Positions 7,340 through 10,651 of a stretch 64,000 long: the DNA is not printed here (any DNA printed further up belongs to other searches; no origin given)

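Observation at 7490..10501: A single 1003-aa polypeptide containing two complete PilB/GspE secretion-ATPase modules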

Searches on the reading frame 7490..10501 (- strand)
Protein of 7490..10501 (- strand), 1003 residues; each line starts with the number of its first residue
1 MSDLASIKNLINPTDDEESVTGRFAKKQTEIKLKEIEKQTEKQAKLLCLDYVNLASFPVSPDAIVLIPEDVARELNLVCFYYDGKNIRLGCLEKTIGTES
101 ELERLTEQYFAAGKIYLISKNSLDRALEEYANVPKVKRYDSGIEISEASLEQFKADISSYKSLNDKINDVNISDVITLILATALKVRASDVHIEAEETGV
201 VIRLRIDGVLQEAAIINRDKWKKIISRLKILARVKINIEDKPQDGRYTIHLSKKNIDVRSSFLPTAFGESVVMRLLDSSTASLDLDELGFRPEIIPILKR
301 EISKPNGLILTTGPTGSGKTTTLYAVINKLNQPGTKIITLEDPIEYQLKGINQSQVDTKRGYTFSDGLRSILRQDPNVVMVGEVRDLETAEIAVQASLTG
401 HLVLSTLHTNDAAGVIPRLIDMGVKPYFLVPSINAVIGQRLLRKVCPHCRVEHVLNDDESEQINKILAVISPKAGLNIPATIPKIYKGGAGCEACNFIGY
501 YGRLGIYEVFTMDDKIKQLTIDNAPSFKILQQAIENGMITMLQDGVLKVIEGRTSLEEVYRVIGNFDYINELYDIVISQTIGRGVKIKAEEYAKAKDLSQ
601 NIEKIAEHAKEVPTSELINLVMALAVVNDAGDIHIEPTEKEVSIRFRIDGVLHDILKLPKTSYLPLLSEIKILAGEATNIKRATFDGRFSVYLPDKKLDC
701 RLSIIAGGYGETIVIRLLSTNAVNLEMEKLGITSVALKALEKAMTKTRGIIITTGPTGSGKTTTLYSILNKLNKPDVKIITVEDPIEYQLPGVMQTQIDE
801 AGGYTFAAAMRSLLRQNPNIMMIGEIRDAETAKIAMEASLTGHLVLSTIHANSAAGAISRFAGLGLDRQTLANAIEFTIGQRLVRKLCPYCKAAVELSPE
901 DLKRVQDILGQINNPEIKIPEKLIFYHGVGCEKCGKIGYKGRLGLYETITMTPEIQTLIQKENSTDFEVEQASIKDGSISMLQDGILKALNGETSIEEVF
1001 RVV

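Call 3: search_protein_families(library=pfam, proteins=[window:7490-10501:-], max_evalue=0.01)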
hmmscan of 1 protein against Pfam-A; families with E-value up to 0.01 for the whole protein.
window:7490-10501:- (1003 aa): 38 families (the best 25 are shown)
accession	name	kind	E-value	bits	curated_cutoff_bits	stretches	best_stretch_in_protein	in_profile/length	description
PF00437.27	T2SSE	-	2.6e-235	780.3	24.9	2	170-561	6-370/370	Type II/IV secretion system protein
PF25199.1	nSTAND_NTPase5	-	3e-11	43.8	34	2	302-367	37-104/145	Novel STAND NTPase 5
PF13401.12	AAA_22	-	7.9e-10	39.6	27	1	746-783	3-40/130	AAA domain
PF20720.3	nSTAND3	-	4.6e-09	36.6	27.2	2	744-785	13-54/155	Novel STAND NTPase 3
PF13604.12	AAA_30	-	6.4e-08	33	27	0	738-777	8-47/191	AAA domain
PF13173.12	AAA_14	-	2.1e-07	31.4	27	0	748-833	2-78/129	AAA domain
PF12775.13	AAA_7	-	2.7e-07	30.7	25.8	1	734-782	19-67/181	P-loop containing dynein motor region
PF01637.24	ATPase_2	-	3.5e-07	30.7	33.2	0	736-782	7-54/225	ATPase domain predominantly from Archaea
PF04851.21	ResIII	-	3.6e-07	30.7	22.5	0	736-780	11-57/164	Type III restriction enzyme, res subunit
PF00004.35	AAA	-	1.4e-06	29.2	21.2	0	309-333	1-25/131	ATPase family associated with various cellular activities (AAA)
PF02492.25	cobW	-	5.4e-06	26.6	20.7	0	751-781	3-34/180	CobW/HypB/UreG, nucleotide-binding domain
PF13191.12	AAA_16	-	5.6e-06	27.4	32.6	0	737-778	13-54/167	AAA ATPase domain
PF00005.33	ABC_tran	-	1.5e-05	26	25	0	309-365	14-66/137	ABC transporter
PF03266.21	NTPase_1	-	2.5e-05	24.6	23.9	0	309-337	2-30/168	NTPase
PF13555.12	AAA_29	-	2.6e-05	24.3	27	0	305-328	21-44/61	P-loop containing region of AAA domain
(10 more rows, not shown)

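Call 4: search_protein_families(library=ncbifam, proteins=[window:7490-10501:-], max_evalue=0.001)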
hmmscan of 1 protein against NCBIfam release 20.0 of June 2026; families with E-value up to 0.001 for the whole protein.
window:7490-10501:- (1003 aa): 45 families (the best 25 are shown)
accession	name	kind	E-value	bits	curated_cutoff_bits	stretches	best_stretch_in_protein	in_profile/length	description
TIGR02533.1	type_II_gspE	equivalog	2.3e-280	930.2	630.25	2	103-562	38-485/486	type II secretion system ATPase GspE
TIGR02538.1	type_IV_pilB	equivalog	1.3e-261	869.2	675.65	2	31-562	41-561/564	type IV-A pilus assembly ATPase PilB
NF007755.0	PRK10436.1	equivalog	1.4e-237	788.9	617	2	146-565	59-461/465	type II secretion system protein GspE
NF053534.1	T4PilAsmATPsTfpB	equivalog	3.8e-223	742.1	850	2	114-563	143-582/584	type IV pilus assembly ATPase TfpB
NF041000.1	ATPase_ComGA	equivalog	3.2e-145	482.1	300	2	179-443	3-266/267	competence type IV pilus ATPase ComGA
TIGR01420.1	pilT_fam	subfamily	3.6e-97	325.7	319.1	2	177-445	3-271/343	PilT/PilU family type 4a pilus ATPase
TIGR02525.1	plasmid_TraJ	equivalog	5.1e-54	183.7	368.3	2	728-864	133-272/372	plasmid transfer ATPase TraJ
TIGR02524.1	dot_icm_DotB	equivalog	2.2e-43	148.9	463.3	2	302-421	130-258/358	Dot/Icm type IV secretion system ATPase DotB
NF058587.1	archaellum_moto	equivalog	6.2e-39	134.1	550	2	729-865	256-397/527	archaellum flagellar ATPase motor FlaI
TIGR02782.1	TrbB_P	equivalog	1.1e-31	110.3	304.55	2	309-419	139-252/303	P-type conjugative transfer ATPase TrbB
TIGR03819.1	heli_sec_ATPase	hypoth_equivalog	1e-27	97.3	373.15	2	709-872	138-312/340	TadA family conjugal transfer-associated ATPase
TIGR02788.1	VirB11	equivalog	1.1e-27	96.9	249.95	2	737-870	134-271/308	P-type DNA transfer ATPase VirB11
NF010469.0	PRK13894.1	subfamily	3.3e-27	95.7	508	2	308-469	151-307/320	conjugal transfer ATPase TrbB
NF010407.0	PRK13833.1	subfamily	6.7e-25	88.2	499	2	732-864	129-262/323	conjugal transfer protein TrbB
NF053672.1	bindosome_BasE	exception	8.4e-23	80.9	1000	2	309-420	273-389/512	bindosome assembly system ATPase subunit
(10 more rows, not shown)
